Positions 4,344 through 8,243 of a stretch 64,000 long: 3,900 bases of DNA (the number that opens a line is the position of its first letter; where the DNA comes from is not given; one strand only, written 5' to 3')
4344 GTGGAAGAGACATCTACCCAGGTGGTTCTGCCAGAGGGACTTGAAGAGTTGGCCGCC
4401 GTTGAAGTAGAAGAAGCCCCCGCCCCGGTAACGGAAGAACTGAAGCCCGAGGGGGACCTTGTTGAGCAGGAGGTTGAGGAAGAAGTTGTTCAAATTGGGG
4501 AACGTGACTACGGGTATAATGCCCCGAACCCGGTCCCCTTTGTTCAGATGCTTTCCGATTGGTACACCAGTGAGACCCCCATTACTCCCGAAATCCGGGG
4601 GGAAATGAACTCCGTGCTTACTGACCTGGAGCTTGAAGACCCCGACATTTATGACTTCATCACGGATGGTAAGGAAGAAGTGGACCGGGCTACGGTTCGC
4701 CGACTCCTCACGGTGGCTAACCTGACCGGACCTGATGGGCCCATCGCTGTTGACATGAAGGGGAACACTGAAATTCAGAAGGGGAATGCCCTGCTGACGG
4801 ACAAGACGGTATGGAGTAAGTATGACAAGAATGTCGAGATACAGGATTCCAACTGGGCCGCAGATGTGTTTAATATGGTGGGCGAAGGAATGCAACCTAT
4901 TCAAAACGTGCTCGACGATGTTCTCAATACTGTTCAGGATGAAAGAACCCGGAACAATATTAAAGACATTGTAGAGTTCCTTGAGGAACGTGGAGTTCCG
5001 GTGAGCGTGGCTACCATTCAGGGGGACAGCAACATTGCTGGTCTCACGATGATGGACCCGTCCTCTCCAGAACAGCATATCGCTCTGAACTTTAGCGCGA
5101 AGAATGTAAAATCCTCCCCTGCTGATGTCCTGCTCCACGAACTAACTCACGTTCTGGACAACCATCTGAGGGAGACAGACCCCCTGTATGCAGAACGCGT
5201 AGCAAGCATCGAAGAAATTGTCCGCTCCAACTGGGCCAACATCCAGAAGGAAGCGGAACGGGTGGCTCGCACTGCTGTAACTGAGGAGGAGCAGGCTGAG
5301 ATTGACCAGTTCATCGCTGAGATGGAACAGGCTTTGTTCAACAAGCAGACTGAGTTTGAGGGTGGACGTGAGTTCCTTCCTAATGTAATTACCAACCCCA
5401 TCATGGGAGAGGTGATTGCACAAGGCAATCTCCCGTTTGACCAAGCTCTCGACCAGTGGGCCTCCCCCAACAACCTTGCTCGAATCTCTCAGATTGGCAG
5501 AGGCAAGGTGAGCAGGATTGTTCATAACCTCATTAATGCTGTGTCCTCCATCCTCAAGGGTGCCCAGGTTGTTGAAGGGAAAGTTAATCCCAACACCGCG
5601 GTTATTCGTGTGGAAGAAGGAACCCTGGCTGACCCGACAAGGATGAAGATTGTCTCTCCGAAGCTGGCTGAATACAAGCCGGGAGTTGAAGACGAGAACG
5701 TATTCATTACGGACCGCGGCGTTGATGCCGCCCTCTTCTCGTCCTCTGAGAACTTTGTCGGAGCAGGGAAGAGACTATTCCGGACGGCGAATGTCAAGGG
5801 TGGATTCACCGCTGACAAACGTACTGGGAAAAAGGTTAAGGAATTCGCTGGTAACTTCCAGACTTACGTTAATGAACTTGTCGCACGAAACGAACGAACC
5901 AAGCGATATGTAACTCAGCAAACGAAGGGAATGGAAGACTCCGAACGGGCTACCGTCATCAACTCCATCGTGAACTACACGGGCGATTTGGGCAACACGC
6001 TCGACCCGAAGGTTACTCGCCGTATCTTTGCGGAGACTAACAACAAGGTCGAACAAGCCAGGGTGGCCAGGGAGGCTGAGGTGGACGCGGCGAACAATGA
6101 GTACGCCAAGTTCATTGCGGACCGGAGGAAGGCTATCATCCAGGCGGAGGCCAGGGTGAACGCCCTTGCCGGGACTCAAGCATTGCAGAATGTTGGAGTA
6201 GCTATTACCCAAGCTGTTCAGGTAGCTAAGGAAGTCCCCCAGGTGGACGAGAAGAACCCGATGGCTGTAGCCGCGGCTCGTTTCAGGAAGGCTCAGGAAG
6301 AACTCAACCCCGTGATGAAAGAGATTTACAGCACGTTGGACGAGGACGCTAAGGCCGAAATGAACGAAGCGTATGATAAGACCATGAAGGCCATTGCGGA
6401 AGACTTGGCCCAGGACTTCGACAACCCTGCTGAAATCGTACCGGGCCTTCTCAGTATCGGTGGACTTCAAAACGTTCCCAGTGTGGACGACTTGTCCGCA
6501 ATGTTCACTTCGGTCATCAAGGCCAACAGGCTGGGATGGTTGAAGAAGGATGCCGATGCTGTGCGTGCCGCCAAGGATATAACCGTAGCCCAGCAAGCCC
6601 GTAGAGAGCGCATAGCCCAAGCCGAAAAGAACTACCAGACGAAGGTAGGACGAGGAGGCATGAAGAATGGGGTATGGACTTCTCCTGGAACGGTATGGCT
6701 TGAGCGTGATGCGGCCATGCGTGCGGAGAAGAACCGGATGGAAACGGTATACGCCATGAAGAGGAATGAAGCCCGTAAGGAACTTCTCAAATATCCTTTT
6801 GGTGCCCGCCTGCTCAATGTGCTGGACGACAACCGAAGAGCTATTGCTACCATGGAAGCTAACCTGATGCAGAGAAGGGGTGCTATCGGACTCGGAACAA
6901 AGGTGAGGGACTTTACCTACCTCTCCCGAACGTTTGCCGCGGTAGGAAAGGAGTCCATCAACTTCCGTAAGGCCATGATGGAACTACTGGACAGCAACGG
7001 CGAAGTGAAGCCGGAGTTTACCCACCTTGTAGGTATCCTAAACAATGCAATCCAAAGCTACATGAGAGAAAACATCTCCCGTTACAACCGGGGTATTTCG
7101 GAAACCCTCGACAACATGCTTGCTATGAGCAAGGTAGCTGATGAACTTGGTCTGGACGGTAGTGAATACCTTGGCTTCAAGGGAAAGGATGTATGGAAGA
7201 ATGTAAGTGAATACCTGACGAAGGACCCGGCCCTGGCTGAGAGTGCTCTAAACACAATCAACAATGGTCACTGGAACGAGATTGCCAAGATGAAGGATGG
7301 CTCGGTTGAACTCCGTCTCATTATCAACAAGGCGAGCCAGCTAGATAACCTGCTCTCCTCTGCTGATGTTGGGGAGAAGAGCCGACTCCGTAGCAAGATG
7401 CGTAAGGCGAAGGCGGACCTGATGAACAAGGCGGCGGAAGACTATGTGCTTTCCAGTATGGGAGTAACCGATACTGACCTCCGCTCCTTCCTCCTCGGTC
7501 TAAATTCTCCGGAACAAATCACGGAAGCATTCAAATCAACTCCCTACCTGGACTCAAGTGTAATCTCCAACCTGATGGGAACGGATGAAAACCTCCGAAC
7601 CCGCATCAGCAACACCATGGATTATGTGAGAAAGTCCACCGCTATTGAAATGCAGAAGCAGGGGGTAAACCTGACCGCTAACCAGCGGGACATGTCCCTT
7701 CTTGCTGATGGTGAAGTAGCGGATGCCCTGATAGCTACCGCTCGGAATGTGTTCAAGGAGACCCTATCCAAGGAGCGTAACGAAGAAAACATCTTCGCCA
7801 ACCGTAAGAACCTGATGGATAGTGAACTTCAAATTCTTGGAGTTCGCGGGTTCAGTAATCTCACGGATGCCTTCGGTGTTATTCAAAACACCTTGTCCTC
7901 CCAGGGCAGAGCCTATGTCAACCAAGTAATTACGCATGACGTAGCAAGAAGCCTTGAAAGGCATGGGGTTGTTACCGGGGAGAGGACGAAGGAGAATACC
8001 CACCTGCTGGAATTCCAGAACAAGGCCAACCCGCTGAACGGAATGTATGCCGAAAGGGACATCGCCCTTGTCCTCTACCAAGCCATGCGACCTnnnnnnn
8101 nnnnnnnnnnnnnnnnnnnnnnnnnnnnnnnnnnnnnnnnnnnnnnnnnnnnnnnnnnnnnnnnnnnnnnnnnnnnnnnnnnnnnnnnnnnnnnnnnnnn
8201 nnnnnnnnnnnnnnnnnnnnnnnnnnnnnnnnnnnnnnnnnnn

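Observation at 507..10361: A 3284-aa giant protein with an embedded HExxH zincin motif and no recognisable RNAP catalytic motif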

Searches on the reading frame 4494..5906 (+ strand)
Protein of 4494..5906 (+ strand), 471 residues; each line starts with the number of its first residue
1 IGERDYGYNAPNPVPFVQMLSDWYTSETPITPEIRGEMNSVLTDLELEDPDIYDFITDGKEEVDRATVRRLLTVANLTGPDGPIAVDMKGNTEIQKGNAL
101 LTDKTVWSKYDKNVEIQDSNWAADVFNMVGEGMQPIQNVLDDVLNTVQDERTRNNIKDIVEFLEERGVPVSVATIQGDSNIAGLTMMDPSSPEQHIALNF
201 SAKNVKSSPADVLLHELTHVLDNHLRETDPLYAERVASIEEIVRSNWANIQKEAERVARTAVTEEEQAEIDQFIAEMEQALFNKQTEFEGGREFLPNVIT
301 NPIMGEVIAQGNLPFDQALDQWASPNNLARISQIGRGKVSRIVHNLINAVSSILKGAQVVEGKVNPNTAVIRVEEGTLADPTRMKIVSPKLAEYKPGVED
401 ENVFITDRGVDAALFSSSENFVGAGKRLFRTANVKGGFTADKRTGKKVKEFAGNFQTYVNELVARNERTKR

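Call 79: predict_structure(alignment_id=A7)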
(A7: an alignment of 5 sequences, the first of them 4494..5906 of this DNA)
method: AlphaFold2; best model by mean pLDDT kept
length: 471 residues; sequences in the alignment: 5
mean_pLDDT: 53.4   pTM: 0.48
mean pLDDT of the five models: 53.4, 52.7, 50.0, 47.4, 46.1
residues with pLDDT >= 90: 0; 70-90: 77; 50-70: 198; < 50: 196
segments of 3 or more residues with pLDDT < 50: 1-13, 97-105, 112-119, 177-179, 186-191, 284-291, 316-342, 356-456, 458-471
pLDDT, mean of each block of 10 residues (from residue 1): 25 58 80 80 71 74 75 63 54 54 50 47 64 67 61 65 70 58 45 64 57 70 64 64 70 71 59 67 43 63 63 45 39 39 57 53 26 21 22 26 27 34 46 36 41 46 39 29
secondary structure, 60 per line:
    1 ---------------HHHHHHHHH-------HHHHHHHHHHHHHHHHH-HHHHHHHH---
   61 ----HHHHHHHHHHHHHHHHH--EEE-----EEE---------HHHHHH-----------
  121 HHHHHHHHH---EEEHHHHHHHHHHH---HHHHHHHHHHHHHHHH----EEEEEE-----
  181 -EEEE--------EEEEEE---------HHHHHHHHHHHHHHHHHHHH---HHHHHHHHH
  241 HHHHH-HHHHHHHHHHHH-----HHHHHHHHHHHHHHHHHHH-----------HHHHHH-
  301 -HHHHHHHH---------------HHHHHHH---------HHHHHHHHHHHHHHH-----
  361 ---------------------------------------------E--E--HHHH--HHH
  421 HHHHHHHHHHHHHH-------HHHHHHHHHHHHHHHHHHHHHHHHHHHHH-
elements in order: H16-24 H32-48 H50-57 H65-81 E84-86 E92-94 H104-109 H121-129 E133-135 H136-146 H150-165 E170-175 E182-185 E194-199 H209-228 H232-245 H247-258 H264-282 H294-299 H302-309 H325-331 H341-355 H412-415 H418-434 H442-470

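Call 81: fold_search(model_id=the predicted structure, library=pdb)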
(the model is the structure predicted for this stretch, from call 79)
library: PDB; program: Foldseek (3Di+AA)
matches with E <= 10: 136; with E <= 0.001: 0
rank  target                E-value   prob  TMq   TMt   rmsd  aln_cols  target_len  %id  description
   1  8y41_A                7.9e-01  0.08  0.09  0.14  17.3       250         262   11  VcFadRqm, mutant protein of Fatty Acid Responsive Transcription Factor from Vibrio cholerae, in Complex with oleoyl-Co (released 2025-02-05)
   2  8g7m_G                8.2e-01  0.04  0.08  0.10  17.8       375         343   11  ATP-bound mtHsp60 V72I focus (released 2023-07-12)
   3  5xgf                  9.8e-01  0.08  0.09  0.13  20.2       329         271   10  The fatty acid-responsive FadR repressor of Vibrio alginolyticus (released 2017-05-31)
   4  7efv_B                1.7e+00  0.11  0.10  0.21  15.0       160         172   14  Crystal structure of octameric state of C-phycocyanin from Thermoleptolyngbya sp. O-77 (released 2021-11-17)
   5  5h3d_B                1.9e+00  0.05  0.09  0.11  27.9       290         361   13  Helical structure of membrane tubules decorated by ACAP1 (BARPH doamin) protein by cryo-electron microscopy and MD sim (released 2019-01-16)
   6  6i1r_A                2.0e+00  0.04  0.10  0.12  20.2       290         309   10  Crystal structure of CMP bound CST in an outward facing conformation (released 2019-06-05)
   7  5cwf_D                2.6e+00  0.10  0.11  0.23  16.4       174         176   13  Crystal structure of de novo designed helical repeat protein DHR8 (released 2015-12-16)
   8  7bqs_MODEL_1_A        2.8e+00  0.13  0.09  0.25  10.0       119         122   15  Solution NMR structure of fold-U Nomur; de novo designed protein with an asymmetric all-alpha topology (released 2021-04-07)
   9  8s5r_A                2.9e+00  0.13  0.13  0.23  13.7       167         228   10  Structure of the Chlamydia pneumoniae effector SemD (released 2024-08-07)
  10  9dsf_A                2.9e+00  0.09  0.12  0.25  12.4       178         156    9  Cyanide-ligated Bordetella pertussis globin coupled sensor regulatory domain S68A (released 2025-12-24)
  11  1aep                  3.0e+00  0.15  0.15  0.34  14.2       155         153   12  MOLECULAR STRUCTURE OF AN APOLIPOPROTEIN DETERMINED AT 2.5-ANGSTROMS RESOLUTION (released 1994-01-31)
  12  7zjr                  3.0e+00  0.06  0.11  0.17  23.5       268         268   12  X-ray structure of the periplasmic region of PilJ from P. aeruginosa (released 2022-04-27)
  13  9dsf_C                3.1e+00  0.10  0.13  0.27  11.9       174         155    8  Cyanide-ligated Bordetella pertussis globin coupled sensor regulatory domain S68A (released 2025-12-24)
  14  3fse_A                3.1e+00  0.04  0.12  0.15  19.9       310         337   10  Crystal structure of a two-domain protein containing dj-1/thij/pfpi-like and ferritin-like domains (ava_4496) from ana (released 2009-02-03)
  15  1x91                  3.3e+00  0.12  0.10  0.26  14.6       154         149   14  Crystal structure of mutant form A of a pectin methylesterase inhibitor from Arabidopsis (released 2004-12-28)
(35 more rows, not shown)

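Call 116: search_solved_structures(query=A6, max_evalue=10, show_alignments=2)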
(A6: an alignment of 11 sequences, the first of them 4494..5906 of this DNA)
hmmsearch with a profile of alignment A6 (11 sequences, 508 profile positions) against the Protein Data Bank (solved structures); distinct sequences matched with E-value up to 10: 5.
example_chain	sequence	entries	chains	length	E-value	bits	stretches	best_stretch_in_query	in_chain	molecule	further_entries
7uzy_J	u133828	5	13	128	0.058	15.2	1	253-316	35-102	CRISPR system Cms protein Csm2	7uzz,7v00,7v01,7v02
8do6_C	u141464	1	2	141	0.066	15.1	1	252-316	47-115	CRISPR system Cms protein Csm2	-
6ae1_A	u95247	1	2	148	0.083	14.7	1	253-316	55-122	CRISPR-associated protein, TM1810 family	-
6nbu_A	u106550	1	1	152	0.083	14.7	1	252-316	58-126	CRISPR-associated protein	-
4fuv_A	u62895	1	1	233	0.41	12.4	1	398-483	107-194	porin protein associated with imipenem resistance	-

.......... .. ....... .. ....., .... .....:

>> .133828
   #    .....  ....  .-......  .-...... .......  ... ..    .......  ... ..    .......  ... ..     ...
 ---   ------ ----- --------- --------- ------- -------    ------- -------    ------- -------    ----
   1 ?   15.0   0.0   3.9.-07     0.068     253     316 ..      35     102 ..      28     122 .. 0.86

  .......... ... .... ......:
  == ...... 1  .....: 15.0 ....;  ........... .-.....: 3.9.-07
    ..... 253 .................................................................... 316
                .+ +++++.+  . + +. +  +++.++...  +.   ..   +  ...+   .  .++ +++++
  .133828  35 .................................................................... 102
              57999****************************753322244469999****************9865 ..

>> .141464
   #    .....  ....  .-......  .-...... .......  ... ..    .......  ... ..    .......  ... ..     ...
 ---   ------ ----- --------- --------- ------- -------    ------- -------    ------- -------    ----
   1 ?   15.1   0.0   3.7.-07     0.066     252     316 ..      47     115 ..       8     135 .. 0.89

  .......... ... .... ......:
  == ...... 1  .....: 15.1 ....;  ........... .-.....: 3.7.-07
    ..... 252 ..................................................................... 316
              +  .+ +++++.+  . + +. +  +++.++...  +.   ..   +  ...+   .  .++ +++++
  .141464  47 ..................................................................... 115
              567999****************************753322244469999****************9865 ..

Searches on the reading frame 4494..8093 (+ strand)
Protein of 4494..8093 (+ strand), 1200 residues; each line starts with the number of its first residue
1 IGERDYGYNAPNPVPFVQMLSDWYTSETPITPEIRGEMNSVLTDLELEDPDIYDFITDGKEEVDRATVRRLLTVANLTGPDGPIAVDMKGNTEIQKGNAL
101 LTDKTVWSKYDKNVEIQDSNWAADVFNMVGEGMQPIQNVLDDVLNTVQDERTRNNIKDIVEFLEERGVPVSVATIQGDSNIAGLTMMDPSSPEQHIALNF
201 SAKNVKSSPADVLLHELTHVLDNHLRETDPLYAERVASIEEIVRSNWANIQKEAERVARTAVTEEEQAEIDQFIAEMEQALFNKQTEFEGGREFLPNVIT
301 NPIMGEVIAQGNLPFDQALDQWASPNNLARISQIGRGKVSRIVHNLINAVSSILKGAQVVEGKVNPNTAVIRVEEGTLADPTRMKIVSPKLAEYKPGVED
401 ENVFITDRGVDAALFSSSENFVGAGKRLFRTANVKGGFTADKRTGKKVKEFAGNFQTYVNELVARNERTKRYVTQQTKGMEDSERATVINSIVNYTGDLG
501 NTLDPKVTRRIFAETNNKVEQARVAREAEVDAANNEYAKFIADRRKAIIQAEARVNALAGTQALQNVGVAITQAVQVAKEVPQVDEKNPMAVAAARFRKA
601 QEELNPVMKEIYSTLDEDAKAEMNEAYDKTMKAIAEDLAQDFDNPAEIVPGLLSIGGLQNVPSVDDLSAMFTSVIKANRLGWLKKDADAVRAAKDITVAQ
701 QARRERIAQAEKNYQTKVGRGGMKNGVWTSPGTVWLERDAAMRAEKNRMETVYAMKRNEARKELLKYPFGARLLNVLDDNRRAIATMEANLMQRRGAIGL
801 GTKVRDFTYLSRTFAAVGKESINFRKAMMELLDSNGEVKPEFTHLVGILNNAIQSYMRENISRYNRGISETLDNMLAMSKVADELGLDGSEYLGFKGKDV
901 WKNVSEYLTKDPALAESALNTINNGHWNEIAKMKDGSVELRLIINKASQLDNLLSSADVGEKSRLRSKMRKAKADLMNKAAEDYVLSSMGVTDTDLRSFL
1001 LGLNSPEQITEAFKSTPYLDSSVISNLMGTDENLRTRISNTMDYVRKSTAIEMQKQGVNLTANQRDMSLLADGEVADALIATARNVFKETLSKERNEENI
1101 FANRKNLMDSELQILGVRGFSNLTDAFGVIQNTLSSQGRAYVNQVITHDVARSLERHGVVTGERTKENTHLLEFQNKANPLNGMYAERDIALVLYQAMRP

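Call 40: predict_structure(alignment_id=A2)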
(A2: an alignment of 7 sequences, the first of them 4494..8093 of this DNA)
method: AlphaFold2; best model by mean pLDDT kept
length: 1200 residues; sequences in the alignment: 7
mean_pLDDT: 38.6   pTM: 0.26
mean pLDDT of the five models: 38.6, 37.9, 37.8, 36.4, 36.4
residues with pLDDT >= 90: 0; 70-90: 1; 50-70: 179; < 50: 1020
segments of 3 or more residues with pLDDT < 50: 1-18, 24-28, 37-135, 172-209, 256-258, 260-263, 265-267, 277-470, 472-478, 483-566, 612-622, 656-764, 767-1087, 1089-1091, 1097-1102, 1105-1200
pLDDT, mean of each block of 10 residues (from residue 1): 26 41 48 49 41 40 41 35 30 26 29 29 36 46 53 58 61 46 32 28 35 55 58 52 51 49 49 51 34 34 32 33 40 43 44 32 22 25 25 26 26 32 39 34 36 42 45 47 45 36 34 39 39 42 40 35 47 61 57 67 59 47 54 64 62 46 37 38 32 33 39 35 32 34 38 42 45 43 31 25 27 31 41 41 37 33 28 35 34 31 30 32 32 31 35 37 37 37 27 25 33 31 33 35 35 32 29 36 48 47 47 36 31 31 35 40 34 32 30 32
secondary structure, 60 per line:
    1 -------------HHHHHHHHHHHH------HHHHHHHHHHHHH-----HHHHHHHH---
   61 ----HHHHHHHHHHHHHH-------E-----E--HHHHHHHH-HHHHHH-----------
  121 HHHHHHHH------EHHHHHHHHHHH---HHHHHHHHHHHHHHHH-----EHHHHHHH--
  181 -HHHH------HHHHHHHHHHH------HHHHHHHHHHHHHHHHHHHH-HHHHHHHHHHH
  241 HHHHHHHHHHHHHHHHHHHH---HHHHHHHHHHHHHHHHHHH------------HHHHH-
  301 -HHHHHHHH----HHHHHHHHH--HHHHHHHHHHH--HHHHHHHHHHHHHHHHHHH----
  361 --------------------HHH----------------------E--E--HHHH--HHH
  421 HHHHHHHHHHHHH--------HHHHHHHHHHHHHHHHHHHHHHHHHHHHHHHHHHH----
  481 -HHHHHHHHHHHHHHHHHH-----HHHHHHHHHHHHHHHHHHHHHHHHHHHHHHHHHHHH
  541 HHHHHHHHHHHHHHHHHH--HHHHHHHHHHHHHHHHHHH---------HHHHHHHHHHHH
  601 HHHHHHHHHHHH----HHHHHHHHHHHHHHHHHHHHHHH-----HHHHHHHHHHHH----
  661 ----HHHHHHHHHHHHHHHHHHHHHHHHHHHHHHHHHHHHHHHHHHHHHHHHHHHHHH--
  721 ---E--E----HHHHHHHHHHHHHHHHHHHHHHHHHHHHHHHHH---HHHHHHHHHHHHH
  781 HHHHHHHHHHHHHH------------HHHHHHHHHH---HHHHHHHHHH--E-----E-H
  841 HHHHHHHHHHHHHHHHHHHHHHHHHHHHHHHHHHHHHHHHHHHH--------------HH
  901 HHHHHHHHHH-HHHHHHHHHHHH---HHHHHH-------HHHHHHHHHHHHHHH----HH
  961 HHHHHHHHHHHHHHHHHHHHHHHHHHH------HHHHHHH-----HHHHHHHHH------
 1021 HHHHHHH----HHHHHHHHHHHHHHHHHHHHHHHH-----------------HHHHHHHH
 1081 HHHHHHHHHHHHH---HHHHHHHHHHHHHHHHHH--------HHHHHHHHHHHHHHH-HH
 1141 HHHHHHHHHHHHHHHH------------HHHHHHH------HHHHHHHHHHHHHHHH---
elements in order (helices of 4 or more, strands of 3 or more residues): H14-25 H32-44 H50-57 H65-78 H95-102 H104-109 H121-128 H136-146 H150-165 H172-178 H182-185 H192-202 H209-228 H230-260 H264-282 H295-299 H302-309 H314-322 H325-335 H338-356 H412-415 H418-433 H442-476 H482-499 H505-558 H561-579 H589-612 H617-639 H645-656 H665-718 H732-764 H768-794 H807-816 H820-829 H840-884 H899-910 H912-923 H927-932 H940-954 H959-987 H994-1000 H1006-1014 H1021-1027 H1032-1055 H1073-1093 H1097-1114 H1123-1137 H1139-1156 H1169-1175 H1182-1197

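Call 41: search_protein_representatives(protein=window:4494-8093:+)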
Query: 1200 residues. Proteins with E-value up to 0.001 (for the whole library): 3; up to 1e-10: 3; up to 1e-30: 3. The best 3 are listed.
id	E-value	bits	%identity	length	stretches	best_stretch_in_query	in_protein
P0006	0.0e+00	1433.5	55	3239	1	3-1198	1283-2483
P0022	2.9e-76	274.2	26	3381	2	480-1200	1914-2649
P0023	5.0e-41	157.6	25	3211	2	49-1200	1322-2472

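Call 42: search_protein_families(library=pfam, proteins=[P0022, P0023], max_evalue=0.1)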
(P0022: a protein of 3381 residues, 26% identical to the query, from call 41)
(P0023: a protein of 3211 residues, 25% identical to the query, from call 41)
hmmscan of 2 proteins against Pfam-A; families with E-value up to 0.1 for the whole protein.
P0022 (3381 aa): 0 families

P0023 (3211 aa): 0 families

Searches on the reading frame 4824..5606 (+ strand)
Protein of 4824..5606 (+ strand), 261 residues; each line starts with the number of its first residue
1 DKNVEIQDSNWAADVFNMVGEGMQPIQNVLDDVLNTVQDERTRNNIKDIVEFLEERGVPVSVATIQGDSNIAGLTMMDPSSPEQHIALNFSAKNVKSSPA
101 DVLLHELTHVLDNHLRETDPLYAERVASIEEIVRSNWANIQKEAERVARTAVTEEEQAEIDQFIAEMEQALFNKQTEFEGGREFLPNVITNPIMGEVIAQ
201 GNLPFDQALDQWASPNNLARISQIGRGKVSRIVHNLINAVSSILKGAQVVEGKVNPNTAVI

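Call 92: search_protein_families(library=pfam, proteins=[window:4824-5606:+], max_evalue=1)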
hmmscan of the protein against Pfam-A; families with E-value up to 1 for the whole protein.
window:4824-5606:+ (261 aa): 7 families
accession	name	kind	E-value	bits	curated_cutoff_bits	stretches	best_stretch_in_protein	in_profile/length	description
PF10143.14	PhosphMutase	-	0.028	14.8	21.5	1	132-247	57-167/170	2,3-bisphosphoglycerate-independent phosphoglycerate mutase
PF14579.12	HHH_6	-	0.056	14.1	25.6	1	4-55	7-60/90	Helix-hairpin-helix motif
PF06167.18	Peptidase_M90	-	0.075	13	26.2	1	97-172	144-213/243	Glucose-regulated metallo-peptidase M90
PF09153.16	MGMT_N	-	0.11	13.1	22.1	1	41-70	36-65/90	Methylated DNA-protein cysteine methyltransferase, N-terminal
PF14891.12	Peptidase_M91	-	0.2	12.4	25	1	85-117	74-110/176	Effector protein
PF01242.24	PTPS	-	0.23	11.9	22.4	1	103-158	55-114/121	6-pyruvoyl tetrahydropterin synthase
PF21977.1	DUF6926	-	0.3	11.8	27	0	149-183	17-51/73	Domain of unknown function (DUF6926)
